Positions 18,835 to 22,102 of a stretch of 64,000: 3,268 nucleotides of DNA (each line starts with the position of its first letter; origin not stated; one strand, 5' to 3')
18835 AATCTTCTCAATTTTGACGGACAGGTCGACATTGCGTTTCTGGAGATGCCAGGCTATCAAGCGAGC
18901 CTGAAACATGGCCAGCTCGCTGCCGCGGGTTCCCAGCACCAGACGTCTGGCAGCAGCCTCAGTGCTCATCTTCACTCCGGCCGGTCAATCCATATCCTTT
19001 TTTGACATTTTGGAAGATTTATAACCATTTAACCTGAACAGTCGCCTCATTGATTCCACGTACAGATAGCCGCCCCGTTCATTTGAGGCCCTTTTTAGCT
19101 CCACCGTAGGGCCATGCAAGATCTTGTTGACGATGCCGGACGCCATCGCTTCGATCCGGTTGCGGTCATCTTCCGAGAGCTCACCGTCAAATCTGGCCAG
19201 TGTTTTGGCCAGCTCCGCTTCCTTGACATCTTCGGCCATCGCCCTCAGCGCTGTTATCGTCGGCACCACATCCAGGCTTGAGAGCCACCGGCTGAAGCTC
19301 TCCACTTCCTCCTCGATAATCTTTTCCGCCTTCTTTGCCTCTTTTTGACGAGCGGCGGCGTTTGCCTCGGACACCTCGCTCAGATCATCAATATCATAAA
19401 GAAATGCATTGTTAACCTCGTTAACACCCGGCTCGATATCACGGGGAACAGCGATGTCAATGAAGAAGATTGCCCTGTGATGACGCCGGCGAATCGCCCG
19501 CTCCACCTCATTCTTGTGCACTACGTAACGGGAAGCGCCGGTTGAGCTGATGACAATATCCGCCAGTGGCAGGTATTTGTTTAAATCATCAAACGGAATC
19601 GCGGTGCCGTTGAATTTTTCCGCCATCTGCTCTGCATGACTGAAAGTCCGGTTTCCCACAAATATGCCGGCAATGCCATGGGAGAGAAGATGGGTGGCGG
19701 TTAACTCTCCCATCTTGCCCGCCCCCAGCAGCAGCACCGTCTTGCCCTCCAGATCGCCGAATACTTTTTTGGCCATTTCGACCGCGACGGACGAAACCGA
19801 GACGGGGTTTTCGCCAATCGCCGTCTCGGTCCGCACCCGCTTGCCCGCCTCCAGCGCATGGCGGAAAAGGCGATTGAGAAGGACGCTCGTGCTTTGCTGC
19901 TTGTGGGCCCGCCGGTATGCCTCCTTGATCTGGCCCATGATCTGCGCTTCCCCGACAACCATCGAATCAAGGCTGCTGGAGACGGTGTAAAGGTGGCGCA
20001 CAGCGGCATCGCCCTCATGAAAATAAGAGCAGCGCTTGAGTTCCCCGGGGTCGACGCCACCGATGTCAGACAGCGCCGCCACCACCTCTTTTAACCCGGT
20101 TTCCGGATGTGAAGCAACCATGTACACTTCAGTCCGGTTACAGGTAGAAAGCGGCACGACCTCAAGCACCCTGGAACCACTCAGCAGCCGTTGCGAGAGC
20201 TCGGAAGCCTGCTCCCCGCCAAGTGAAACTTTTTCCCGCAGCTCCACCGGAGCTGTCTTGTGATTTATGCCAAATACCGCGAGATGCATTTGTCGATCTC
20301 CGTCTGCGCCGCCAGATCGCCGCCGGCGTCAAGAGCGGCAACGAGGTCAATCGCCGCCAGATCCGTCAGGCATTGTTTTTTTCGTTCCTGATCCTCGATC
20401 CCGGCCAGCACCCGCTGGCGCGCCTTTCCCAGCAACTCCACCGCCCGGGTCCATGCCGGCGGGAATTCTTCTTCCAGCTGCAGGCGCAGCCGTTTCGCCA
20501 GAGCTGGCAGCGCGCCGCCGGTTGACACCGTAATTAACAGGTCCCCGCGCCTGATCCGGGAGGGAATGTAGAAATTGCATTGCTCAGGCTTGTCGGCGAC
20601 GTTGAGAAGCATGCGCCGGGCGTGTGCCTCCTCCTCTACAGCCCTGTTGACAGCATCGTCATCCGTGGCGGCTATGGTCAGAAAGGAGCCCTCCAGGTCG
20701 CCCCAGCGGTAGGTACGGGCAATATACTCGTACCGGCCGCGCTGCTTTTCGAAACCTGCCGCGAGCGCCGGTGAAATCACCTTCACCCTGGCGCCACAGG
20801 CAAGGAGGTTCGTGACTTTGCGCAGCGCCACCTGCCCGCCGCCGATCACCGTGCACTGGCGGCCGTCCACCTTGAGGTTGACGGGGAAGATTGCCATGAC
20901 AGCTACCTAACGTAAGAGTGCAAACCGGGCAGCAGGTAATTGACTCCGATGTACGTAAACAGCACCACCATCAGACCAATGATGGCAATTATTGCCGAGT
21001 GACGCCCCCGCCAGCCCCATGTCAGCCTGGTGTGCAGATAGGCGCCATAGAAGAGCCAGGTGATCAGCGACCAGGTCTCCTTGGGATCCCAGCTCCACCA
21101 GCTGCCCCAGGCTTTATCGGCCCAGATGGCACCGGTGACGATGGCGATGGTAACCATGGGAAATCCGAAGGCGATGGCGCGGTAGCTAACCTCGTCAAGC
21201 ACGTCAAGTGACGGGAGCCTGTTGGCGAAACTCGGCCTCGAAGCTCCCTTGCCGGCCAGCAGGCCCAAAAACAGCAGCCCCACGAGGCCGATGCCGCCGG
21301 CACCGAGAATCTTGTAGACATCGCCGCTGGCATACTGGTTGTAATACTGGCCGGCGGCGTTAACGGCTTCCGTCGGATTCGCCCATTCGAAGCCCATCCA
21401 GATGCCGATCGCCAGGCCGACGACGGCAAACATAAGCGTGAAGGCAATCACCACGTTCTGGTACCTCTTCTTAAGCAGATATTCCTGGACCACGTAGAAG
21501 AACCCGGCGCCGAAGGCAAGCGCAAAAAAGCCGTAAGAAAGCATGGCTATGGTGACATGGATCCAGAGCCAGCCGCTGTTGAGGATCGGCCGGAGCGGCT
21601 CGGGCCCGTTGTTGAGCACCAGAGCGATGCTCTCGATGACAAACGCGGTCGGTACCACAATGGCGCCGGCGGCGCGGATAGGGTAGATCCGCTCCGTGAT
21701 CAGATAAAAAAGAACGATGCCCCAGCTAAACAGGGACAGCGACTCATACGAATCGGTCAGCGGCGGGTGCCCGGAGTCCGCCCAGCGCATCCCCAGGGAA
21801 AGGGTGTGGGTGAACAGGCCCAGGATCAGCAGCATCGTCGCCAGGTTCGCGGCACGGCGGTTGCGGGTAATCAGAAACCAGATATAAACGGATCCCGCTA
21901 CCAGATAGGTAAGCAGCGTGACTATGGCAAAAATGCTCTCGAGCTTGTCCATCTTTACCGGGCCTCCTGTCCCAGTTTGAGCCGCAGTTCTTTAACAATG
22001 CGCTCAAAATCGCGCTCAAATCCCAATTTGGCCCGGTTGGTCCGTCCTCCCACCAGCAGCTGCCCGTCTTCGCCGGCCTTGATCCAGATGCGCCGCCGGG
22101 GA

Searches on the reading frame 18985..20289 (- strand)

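Call 15: search_protein_families(library=pfam, proteins=[window:18985-20289:-])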
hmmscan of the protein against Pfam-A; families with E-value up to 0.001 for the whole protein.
window:18985-20289:- (434 aa): 4 families
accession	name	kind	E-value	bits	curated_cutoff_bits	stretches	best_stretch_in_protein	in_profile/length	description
PF05201.20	GlutR_N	-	2.2e-51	174.1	27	1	7-156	2-151/151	Glutamyl-tRNAGlu reductase, N-terminal domain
PF01488.26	Shikimate_DH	-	4.6e-46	156.8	24.3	1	171-306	1-138/138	Shikimate / quinate 5-dehydrogenase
PF00745.25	GlutR_dimer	-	4.6e-32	110.7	22.9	1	320-420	1-99/99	Glutamyl-tRNAGlu reductase, dimerisation domain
PF02826.25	2-Hacid_dh_C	-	0.00049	20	25.1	0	171-250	25-99/178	D-isomer specific 2-hydroxyacid dehydrogenase, NAD binding domain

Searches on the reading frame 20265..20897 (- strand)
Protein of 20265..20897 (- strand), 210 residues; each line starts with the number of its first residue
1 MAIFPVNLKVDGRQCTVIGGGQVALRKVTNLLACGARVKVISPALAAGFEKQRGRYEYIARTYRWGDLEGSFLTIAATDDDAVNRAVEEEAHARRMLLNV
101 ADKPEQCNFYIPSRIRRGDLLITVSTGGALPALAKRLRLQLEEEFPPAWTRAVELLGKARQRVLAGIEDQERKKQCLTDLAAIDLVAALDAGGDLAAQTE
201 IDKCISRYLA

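Call 15: search_protein_families(library=pfam, proteins=[window:20265-20897:-])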
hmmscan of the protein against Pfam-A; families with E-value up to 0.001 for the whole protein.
window:20265-20897:- (210 aa): 2 families
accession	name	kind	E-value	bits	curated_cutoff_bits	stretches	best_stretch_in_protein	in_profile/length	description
PF13241.12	NAD_binding_7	-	3e-33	114.9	22.1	1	7-113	2-104/104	Putative NAD(P)-binding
PF14824.11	Sirohm_synth_M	-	5.4e-06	26.2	25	1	117-143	1-27/28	Sirohaem biosynthesis protein central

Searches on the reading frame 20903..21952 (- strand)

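Call 15: search_protein_families(library=pfam, proteins=[window:20903-21952:-])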
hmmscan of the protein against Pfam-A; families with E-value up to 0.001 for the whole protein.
window:20903-21952:- (349 aa): 1 family
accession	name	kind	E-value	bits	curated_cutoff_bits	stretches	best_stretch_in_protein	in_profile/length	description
PF01578.25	Cytochrom_C_asm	-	1.8e-50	171.9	29.9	2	237-345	103-212/212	Cytochrome C assembly protein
